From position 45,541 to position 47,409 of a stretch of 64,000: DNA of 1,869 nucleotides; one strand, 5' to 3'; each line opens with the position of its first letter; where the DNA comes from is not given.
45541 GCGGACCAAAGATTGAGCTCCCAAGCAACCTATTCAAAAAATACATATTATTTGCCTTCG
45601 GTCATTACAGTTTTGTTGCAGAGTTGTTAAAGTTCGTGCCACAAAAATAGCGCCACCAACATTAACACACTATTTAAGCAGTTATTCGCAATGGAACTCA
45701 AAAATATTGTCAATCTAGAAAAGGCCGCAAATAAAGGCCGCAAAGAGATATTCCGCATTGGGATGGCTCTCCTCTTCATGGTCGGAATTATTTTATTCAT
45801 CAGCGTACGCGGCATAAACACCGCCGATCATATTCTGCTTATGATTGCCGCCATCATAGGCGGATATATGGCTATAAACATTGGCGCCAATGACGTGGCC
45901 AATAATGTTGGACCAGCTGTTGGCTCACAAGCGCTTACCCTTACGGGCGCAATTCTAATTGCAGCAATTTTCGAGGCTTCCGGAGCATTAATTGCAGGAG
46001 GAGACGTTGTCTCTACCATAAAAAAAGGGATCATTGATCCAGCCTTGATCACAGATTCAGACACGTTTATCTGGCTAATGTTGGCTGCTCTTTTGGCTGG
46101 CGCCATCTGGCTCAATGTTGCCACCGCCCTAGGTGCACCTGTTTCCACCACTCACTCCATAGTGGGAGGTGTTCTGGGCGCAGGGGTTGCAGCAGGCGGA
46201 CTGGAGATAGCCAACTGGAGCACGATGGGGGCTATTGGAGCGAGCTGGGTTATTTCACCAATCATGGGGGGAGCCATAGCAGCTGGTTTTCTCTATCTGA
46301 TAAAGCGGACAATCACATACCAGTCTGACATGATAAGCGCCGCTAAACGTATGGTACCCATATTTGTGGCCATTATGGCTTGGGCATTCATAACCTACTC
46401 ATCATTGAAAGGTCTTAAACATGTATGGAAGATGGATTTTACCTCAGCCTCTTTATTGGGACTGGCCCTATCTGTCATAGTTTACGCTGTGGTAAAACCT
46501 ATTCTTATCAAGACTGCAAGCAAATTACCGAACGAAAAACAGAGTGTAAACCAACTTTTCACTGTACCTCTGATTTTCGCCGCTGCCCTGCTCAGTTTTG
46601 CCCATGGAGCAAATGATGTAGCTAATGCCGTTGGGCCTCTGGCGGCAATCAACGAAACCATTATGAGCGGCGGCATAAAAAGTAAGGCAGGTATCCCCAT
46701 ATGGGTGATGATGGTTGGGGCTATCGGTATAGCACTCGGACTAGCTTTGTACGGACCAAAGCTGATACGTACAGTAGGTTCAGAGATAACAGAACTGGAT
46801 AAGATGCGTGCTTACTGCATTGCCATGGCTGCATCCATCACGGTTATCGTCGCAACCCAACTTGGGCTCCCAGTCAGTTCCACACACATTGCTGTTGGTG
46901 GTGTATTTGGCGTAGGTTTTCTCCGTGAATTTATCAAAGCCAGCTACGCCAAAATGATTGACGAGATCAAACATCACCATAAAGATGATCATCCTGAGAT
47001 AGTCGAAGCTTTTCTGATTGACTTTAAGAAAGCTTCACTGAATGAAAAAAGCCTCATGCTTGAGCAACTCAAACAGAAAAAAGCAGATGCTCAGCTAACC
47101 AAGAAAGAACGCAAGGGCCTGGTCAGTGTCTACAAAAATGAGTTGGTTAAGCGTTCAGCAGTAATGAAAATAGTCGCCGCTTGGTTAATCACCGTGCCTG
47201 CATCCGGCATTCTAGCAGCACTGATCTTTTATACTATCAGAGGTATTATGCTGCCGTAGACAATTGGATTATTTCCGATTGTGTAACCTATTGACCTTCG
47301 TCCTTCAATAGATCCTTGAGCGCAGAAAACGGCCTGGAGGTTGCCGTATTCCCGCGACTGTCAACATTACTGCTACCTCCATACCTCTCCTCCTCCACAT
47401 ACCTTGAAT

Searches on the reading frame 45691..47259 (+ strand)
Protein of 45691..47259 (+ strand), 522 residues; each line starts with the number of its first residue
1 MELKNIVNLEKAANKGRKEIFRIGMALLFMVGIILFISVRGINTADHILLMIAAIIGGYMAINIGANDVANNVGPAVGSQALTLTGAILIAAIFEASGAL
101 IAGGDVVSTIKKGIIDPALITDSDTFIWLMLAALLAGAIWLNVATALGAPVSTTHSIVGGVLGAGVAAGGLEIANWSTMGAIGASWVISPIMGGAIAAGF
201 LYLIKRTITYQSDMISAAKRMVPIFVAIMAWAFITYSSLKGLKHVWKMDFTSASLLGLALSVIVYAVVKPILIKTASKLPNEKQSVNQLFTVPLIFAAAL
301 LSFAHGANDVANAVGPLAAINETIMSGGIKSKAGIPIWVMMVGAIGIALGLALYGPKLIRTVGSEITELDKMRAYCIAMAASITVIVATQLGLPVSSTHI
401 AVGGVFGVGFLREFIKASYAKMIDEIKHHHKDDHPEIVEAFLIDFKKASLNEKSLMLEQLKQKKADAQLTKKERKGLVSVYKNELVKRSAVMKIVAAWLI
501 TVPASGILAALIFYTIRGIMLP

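Call 94: search_protein_families(library=pfam, proteins=[window:45691-47259:+], max_evalue=0.001)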
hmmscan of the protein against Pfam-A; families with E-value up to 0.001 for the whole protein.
window:45691-47259:+ (522 aa): 1 family
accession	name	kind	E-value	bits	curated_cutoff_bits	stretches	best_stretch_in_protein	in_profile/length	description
PF01384.25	PHO4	-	7.7e-108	361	33.7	1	64-509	1-350/350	Phosphate transporter family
